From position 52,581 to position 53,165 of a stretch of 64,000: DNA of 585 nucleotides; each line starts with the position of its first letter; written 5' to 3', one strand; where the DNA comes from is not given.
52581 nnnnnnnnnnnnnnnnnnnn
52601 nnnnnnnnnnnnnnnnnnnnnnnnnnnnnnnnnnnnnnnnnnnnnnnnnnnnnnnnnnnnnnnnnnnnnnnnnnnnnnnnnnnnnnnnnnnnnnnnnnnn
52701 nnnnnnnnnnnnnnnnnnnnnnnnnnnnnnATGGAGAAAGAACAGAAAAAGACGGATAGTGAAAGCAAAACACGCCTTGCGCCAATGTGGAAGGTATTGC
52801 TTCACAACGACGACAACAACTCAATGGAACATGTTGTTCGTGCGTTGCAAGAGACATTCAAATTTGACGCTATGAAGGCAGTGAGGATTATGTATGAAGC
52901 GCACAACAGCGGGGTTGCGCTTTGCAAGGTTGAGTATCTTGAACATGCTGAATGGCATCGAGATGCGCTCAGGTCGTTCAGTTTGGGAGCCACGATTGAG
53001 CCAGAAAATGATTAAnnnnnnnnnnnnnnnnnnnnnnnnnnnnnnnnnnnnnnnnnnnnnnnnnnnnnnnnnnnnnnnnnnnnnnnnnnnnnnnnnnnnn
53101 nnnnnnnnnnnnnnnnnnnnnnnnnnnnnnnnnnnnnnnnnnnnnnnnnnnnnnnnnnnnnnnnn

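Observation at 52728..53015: Phage-encoded ClpS (N-degron adaptor for ClpAP)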

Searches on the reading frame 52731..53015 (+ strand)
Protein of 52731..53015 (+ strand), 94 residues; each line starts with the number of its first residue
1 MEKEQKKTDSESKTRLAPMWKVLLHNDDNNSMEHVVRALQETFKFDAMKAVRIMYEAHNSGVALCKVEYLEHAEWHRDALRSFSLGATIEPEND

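Call 3: search_protein_families(library=pfam, proteins=[window:52731-53015:+], max_evalue=0.01)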
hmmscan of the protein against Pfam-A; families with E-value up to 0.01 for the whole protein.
window:52731-53015:+ (94 aa): 1 family
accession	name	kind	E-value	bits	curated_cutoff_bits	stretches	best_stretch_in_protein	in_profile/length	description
PF02617.22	ClpS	-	5.3e-19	68.2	23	1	17-82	3-68/80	ATP-dependent Clp protease adaptor protein ClpS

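Call 6: search_dna_similar(query=window:52731-53015:+, collection=phages, mode=protein, max_rows=40, max_evalue=0.001)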
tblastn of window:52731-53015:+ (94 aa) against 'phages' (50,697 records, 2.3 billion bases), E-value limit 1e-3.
Records with a match: 2; places in all: 2; records where one place covers at least 80% of the query: 1.
Best place of each record, by identity: <60% 2.
By first word of the organism name: uncultured 1; Ralstonia 1.
By host as written in the record: - 1; Ralstonia solanacearum 1.
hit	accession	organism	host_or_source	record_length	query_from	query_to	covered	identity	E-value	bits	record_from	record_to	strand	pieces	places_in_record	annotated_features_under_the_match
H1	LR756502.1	uncultured phage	metagenomic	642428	5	90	91%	33.7%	2e-4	44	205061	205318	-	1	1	record has no annotation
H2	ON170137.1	Ralstonia phage YO084_1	Ralstonia solanacearum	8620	11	67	61%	40.4%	3e-4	43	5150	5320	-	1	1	record has no annotation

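Call 8: search_protein_families(library=phrogs, proteins=[window:52731-53015:+], max_evalue=0.001)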
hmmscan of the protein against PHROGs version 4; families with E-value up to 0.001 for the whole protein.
window:52731-53015:+ (94 aa): 1 family
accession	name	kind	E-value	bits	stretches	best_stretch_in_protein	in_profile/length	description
phrog_27368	-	other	4e-11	43.8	1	18-83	21-86/102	ATP-dependent protease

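Call 9: find_homologous_proteins(query=window:52731-53015:+, max_evalue=0.001)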
Query window:52731-53015:+ (94 aa): 72 proteins with E <= 0.001 among 72 candidates.
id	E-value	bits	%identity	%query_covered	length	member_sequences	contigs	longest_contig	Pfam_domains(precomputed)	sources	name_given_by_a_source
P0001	1.9e-56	205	100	100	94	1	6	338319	PF02617.23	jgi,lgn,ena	-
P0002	2.6e-27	112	64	91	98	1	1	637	PF02617.23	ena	-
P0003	1.5e-26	110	71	82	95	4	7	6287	PF02617.23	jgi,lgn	jgi:ATP-dependent Clp protease adaptor protein ClpS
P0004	3.3e-26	109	65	89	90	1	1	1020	PF02617.23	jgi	jgi:ATP-dependent Clp protease adaptor protein ClpS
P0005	9.5e-26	107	65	88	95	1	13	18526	PF02617.23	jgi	jgi:ATP-dependent Clp protease adaptor protein ClpS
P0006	1.2e-25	107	67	87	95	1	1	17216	PF02617.23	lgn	-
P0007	1.2e-25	107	65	94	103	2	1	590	PF02617.23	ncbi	-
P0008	1.2e-25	107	61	95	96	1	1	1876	PF02617.23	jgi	jgi:ATP-dependent Clp protease adaptor protein ClpS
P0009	1.5e-25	107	70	87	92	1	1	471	PF02617.23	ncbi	-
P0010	1.6e-25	107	72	80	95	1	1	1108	PF02617.23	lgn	-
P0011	1.8e-25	106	68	85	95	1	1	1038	PF02617.23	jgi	jgi:ATP-dependent Clp protease adaptor protein ClpS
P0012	1.8e-25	106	66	88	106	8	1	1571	PF02617.23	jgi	jgi:ATP-dependent Clp protease adaptor protein ClpS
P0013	2.0e-25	106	68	85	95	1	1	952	PF02617.23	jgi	jgi:ATP-dependent Clp protease adaptor protein ClpS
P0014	3.0e-25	106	64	88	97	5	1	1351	PF02617.23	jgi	-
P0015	4.8e-25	105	69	82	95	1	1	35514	PF02617.23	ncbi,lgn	-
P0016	7.7e-25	104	66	88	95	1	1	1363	PF02617.23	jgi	jgi:ATP-dependent Clp protease adaptor protein ClpS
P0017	1.3e-24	104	62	95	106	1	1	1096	PF02617.23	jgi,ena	-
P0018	1.3e-24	104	65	90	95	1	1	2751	PF02617.23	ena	-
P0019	1.8e-24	103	68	82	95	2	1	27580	PF02617.23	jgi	jgi:ATP-dependent Clp protease adaptor protein ClpS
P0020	2.2e-24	103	61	88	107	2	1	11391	PF02617.23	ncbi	-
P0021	2.2e-24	103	66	87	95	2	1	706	PF02617.23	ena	-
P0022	2.4e-24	103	68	80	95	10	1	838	PF02617.23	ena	-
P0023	2.5e-24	103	66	87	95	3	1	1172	PF02617.23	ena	-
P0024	3.1e-24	103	66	87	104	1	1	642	PF02617.23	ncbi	-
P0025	3.3e-24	102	66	87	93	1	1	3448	PF02617.23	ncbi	-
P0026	4.8e-24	102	66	87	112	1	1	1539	PF02617.23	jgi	jgi:ATP-dependent Clp protease adaptor protein ClpS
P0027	5.5e-24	102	68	80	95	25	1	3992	PF02617.23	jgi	jgi:ATP-dependent Clp protease adaptor protein ClpS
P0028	5.9e-24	102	69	80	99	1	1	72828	PF02617.23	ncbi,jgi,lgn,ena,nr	ncbi:MAG: ATP-dependent Clp protease adaptor ClpS [Nitrospirota bacterium]|nr:ATP-dependent Clp prot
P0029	6.5e-24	101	61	94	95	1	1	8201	PF02617.23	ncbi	-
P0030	6.9e-24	101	61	85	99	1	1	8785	PF02617.23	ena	-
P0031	7.1e-24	101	62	90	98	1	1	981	PF02617.23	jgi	jgi:ATP-dependent Clp protease adaptor protein ClpS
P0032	8.2e-24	101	66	81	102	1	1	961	PF02617.23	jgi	-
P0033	8.8e-24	101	60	98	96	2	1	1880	PF02617.23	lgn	-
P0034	9.7e-24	101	69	80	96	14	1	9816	PF02617.23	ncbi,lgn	-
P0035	1.2e-23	101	59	98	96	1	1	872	PF02617.23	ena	-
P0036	1.3e-23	101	59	94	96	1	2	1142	PF02617.23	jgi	jgi:ATP-dependent Clp protease adaptor protein ClpS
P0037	1.4e-23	100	58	96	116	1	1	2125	PF02617.23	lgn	-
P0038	1.8e-23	100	68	82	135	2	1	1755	PF02617.23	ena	-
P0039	1.9e-23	100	62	90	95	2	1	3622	PF02617.23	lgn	-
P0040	2.1e-23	100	63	87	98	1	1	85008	PF02617.23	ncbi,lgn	-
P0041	2.6e-23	100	69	80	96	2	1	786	PF02617.23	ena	-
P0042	3.1e-23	99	63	87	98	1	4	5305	PF02617.23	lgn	-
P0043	3.8e-23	99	60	90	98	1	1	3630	PF02617.23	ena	-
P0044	4.1e-23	99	57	94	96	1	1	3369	PF02617.23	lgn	-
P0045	4.2e-23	99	66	82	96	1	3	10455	PF02617.23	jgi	jgi:ATP-dependent Clp protease adaptor protein ClpS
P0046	6.4e-23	98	63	88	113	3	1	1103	PF02617.23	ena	-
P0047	6.9e-23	98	63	87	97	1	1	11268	PF02617.23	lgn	-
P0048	7.1e-23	98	61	91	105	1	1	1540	PF02617.23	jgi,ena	-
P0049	7.2e-23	98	63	91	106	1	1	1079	PF02617.23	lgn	-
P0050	1.2e-22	97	64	80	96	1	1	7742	PF02617.23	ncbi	-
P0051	1.2e-22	97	61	88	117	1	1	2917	PF02617.23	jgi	jgi:ATP-dependent Clp protease adaptor protein ClpS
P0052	1.3e-22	97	63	87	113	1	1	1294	PF02617.23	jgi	jgi:ATP-dependent Clp protease adaptor protein ClpS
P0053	1.4e-22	97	65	87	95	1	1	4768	PF02617.23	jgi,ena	-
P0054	1.8e-22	97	68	80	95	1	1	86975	PF02617.23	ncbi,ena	-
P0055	3.8e-22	96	63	81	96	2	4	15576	PF02617.23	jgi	jgi:ATP-dependent Clp protease adaptor protein ClpS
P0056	4.9e-22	96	61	87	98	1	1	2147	PF02617.23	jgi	jgi:ATP-dependent Clp protease adaptor protein ClpS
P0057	1.2e-21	94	62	81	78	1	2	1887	PF02617.23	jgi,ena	-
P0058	2.2e-21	93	63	87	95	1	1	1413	PF02617.23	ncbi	-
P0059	3.4e-21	93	65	79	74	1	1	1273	PF02617.23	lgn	-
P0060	4.8e-21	92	60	87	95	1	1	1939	PF02617.23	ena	-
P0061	5.2e-21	92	61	79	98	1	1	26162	PF02617.23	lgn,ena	-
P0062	5.2e-21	92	65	79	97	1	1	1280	PF02617.23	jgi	-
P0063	6.6e-21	92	64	79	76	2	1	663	PF02617.23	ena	-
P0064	7.1e-21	92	65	80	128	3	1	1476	PF02617.23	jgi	jgi:ATP-dependent Clp protease adaptor protein ClpS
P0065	7.9e-21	92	61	87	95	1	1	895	PF02617.23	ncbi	-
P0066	6.1e-20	89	63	80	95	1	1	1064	PF02617.23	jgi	jgi:ATP-dependent Clp protease adaptor protein ClpS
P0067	8.6e-20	88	55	96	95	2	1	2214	PF02617.23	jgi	-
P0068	1.2e-19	88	58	88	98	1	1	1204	PF02617.23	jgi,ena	-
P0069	5.0e-19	86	60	83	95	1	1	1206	PF02617.23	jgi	jgi:ATP-dependent Clp protease adaptor protein ClpS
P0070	3.4e-15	74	50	93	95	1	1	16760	PF02617.23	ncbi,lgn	-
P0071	1.0e-14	72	45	97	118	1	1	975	PF02617.23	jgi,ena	-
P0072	6.5e-13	66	53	83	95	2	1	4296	PF02617.23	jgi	jgi:ATP-dependent Clp protease adaptor protein ClpS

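Call 10: find_encoding_contigs(protein=window:52731-53015:+, flank=10000, max_places=6)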
Protein window:52731-53015:+ (94 aa): 14 contigs read that carry it; 5 places shown.
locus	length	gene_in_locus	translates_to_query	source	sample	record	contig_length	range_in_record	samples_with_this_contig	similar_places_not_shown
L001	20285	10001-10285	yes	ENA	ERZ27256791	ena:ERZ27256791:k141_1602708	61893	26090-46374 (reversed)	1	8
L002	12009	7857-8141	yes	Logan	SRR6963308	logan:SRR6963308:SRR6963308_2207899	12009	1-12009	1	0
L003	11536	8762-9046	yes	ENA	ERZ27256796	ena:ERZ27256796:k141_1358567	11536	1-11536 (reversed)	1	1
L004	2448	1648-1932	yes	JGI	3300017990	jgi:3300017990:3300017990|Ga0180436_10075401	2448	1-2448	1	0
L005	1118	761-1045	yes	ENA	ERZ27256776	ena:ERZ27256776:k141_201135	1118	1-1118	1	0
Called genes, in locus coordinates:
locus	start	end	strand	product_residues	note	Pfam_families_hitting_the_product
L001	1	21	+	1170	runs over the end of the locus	PF02811:PHP, PF07733:DNA_pol3_alpha, PF17657:DNA_pol3_finger, PF14579:HHH_6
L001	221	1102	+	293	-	PF01368:DHH (weak)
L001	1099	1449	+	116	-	-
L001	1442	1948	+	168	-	PF03692:CxxCxxCC (weak)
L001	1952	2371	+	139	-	-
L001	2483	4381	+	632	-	PF02518:HATPase_c, PF00204:DNA_gyraseB, PF01751:Toprim, PF00986:DNA_gyraseB_C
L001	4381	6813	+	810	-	PF00521:DNA_topoisoIV, PF03989:DNA_gyraseA_C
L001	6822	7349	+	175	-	-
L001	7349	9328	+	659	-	PF22745:Nlig-Ia, PF01653:DNA_ligase_aden, PF03120:OB_DNA_ligase, PF12826:HHH_2, PF14520:HHH_5 (weak), PF00533:BRCT (faint)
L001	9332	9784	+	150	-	-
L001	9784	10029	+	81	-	-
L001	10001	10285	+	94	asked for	PF02617:ClpS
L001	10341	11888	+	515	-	-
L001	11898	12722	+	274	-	-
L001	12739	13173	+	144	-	-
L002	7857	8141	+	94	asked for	PF02617:ClpS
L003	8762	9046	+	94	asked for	PF02617:ClpS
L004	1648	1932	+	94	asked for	PF02617:ClpS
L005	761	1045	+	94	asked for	PF02617:ClpS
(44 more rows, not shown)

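Call 11: find_related_loci(query=window:52731-53015:+, collection=viral_contigs, flank=10000)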
Query window:52731-53015:+ (94 aa) in viral_contigs; peptide patterns used: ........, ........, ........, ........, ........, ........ (x = any residue, [..] = any of these).
7 stretches matched a pattern; 1 encode a relative of the query (tblastn E <= 1e-3); 1 distinct loci.
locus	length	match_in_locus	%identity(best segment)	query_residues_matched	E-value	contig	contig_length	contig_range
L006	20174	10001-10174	43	8-63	5e-10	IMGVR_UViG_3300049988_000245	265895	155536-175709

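Call 12: list_cluster_members(proteins=[P0028, P0015, P0040, P0054, P0020, P0034, P0007, P0029, P0070, P0050])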
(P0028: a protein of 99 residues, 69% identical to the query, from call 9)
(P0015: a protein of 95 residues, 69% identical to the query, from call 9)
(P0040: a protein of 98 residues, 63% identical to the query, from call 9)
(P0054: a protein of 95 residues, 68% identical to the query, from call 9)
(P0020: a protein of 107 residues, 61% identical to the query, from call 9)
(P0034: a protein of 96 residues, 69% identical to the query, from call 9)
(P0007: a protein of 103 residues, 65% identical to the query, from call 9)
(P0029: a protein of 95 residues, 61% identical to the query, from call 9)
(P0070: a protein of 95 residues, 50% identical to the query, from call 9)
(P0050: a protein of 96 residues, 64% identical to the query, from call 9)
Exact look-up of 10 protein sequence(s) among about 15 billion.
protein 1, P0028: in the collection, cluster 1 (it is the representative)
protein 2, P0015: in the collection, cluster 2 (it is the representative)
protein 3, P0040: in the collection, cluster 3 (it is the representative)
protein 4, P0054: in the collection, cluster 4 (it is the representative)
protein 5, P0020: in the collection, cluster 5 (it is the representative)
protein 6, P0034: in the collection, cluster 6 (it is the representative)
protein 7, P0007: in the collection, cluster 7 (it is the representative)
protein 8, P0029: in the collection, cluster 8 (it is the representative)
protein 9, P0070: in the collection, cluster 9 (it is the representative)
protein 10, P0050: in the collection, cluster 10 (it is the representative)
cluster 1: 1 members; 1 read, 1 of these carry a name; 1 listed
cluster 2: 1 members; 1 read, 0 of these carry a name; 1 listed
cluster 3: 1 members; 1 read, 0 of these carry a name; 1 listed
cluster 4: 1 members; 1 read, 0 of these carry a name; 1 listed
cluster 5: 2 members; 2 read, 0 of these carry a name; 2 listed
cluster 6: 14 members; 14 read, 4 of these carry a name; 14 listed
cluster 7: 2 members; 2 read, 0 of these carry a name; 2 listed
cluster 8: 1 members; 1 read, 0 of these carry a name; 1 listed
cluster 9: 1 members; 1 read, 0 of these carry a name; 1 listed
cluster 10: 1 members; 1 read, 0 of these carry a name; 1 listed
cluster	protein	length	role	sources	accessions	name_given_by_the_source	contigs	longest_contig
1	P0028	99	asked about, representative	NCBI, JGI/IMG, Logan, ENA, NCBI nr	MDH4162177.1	MAG: ATP-dependent Clp protease adaptor ClpS [Nitrospirota bacterium] | ATP-dependent Clp protease adaptor ClpS [Nitrospirota bacterium]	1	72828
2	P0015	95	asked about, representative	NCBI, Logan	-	-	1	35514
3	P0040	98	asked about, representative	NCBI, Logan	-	-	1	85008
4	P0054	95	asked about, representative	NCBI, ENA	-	-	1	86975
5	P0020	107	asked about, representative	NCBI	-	-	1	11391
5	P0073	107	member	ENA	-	-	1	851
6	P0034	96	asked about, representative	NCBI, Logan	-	-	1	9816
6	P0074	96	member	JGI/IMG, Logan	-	ATP-dependent Clp protease adaptor protein ClpS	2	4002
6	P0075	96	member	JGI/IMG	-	ATP-dependent Clp protease adaptor protein ClpS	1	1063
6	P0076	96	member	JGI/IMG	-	ATP-dependent Clp protease adaptor protein ClpS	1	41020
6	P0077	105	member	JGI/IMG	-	ATP-dependent Clp protease adaptor protein ClpS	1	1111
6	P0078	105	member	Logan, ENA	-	-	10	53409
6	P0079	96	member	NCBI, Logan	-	-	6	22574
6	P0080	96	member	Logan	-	-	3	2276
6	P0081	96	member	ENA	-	-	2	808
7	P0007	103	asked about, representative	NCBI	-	-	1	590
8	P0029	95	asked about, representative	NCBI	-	-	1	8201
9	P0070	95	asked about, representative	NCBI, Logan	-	-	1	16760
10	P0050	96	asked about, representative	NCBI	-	-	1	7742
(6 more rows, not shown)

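Call 13: find_encoding_contigs(protein=P0005, flank=6000, max_places=2)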
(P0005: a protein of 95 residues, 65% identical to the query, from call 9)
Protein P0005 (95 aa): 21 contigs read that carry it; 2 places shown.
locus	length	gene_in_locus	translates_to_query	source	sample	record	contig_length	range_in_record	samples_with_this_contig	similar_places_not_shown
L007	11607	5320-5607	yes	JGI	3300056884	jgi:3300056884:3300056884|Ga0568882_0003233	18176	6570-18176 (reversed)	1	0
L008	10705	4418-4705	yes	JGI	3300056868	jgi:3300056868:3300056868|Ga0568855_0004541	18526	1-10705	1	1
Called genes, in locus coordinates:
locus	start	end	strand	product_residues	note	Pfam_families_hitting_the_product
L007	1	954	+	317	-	?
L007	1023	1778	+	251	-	PF21842:DUF6901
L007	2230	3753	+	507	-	PF02310:B12-binding, PF04055:Radical_SAM, PF13282:DUF4070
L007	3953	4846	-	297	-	PF02254:TrkA_N (faint), PF05368:NmrA, PF13460:NAD_binding_10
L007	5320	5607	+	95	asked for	PF02617:ClpS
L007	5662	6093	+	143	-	PF03692:CxxCxxCC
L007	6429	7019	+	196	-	PF12804:NTP_transf_3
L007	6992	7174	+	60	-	PF02416:TatA_B_E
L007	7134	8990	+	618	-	PF01368:DHH, PF02272:DHHA1, PF17768:RecJ_OB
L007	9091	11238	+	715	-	PF13328:HD_4, PF01966:HD, PF04607:RelA_SpoT, PF02824:TGS, PF19296:RelA_AH, PF28438:RelA_RIS, PF01842:ACT (weak), PF13291:ACT_4, +1 more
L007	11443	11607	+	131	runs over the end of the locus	PF01042:Ribonuc_L-PSP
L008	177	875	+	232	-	PF21842:DUF6901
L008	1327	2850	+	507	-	PF02310:B12-binding, PF04055:Radical_SAM, PF13282:DUF4070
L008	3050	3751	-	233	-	-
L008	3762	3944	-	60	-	PF05368:NmrA (weak), PF13460:NAD_binding_10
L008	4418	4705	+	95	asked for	PF02617:ClpS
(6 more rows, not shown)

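Call 14: find_encoding_contigs(protein=P0015, flank=6000, max_places=2)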
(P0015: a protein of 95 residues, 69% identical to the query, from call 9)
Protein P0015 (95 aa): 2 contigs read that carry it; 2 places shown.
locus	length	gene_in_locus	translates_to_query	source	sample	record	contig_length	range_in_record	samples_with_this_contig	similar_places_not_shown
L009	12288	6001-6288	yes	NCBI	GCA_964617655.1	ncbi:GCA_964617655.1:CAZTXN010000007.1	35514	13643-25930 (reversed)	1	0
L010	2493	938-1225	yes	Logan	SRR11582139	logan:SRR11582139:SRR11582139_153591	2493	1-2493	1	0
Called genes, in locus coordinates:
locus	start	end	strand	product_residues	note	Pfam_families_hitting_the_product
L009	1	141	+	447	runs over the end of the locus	PF02321:OEP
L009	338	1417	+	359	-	PF25917:BSH_RND, PF25919:BSH_CusB (weak), PF25973:BSH_CzcB, PF25876:HH_MFP_RND (weak), PF25954:Beta-barrel_RND_2, PF25967:RND-MFP_C (weak), PF25975:CzcB_C (weak), PF25989:YknX_C, +1 more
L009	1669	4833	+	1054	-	PF00873:ACR_tran, PF02355:SecD_SecF_C (weak)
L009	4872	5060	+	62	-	-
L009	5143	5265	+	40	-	-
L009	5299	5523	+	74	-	PF11127:YgaP-like_TM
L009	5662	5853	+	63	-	PF09723:Zn_ribbon_8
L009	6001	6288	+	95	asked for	PF02617:ClpS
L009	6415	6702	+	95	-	PF03692:CxxCxxCC (weak)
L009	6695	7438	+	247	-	PF21948:LplA-B_cat, PF03099:BPL_LplA_LipB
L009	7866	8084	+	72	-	-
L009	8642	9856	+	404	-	PF00724:Oxidored_FMN, PF01207:Dus (faint)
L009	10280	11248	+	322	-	-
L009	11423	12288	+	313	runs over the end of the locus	PF08240:ADH_N, PF00107:ADH_zinc_N, PF13602:ADH_zinc_N_2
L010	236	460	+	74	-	PF11127:YgaP-like_TM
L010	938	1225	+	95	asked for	PF02617:ClpS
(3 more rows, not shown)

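Call 15: find_encoding_contigs(protein=P0006, flank=6000, max_places=2)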
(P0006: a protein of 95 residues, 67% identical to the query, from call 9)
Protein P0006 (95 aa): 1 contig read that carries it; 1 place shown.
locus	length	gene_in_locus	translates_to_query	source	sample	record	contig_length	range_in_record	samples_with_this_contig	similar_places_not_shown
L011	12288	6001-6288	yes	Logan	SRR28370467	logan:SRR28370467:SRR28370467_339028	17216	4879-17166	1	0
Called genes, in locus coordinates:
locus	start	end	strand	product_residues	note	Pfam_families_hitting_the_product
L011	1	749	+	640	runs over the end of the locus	PF02518:HATPase_c, PF00204:DNA_gyraseB, PF01751:Toprim, PF00986:DNA_gyraseB_C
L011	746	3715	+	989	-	PF00521:DNA_topoisoIV, PF05203:Hom_end_hint (faint), PF07591:PT-HINT (faint), PF14890:Intein_splicing, PF00521:DNA_topoisoIV, PF03989:DNA_gyraseA_C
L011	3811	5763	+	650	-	PF01653:DNA_ligase_aden, PF03120:OB_DNA_ligase, PF14520:HHH_5 (faint), PF12826:HHH_2 (weak), PF00533:BRCT, PF12738:PTCB-BRCT (weak)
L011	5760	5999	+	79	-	-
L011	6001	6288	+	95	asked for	PF02617:ClpS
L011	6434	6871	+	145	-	-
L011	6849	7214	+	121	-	-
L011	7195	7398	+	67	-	-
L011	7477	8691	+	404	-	PF13175:AAA_15, PF13476:AAA_23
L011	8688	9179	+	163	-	-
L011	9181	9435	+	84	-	-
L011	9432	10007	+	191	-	PF02075:RuvC (weak)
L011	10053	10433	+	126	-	-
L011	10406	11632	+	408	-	PF00535:Glycos_transf_2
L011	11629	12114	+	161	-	PF13489:Methyltransf_23, PF08241:Methyltransf_11, PF08242:Methyltransf_12 (weak), PF13847:Methyltransf_31 (weak)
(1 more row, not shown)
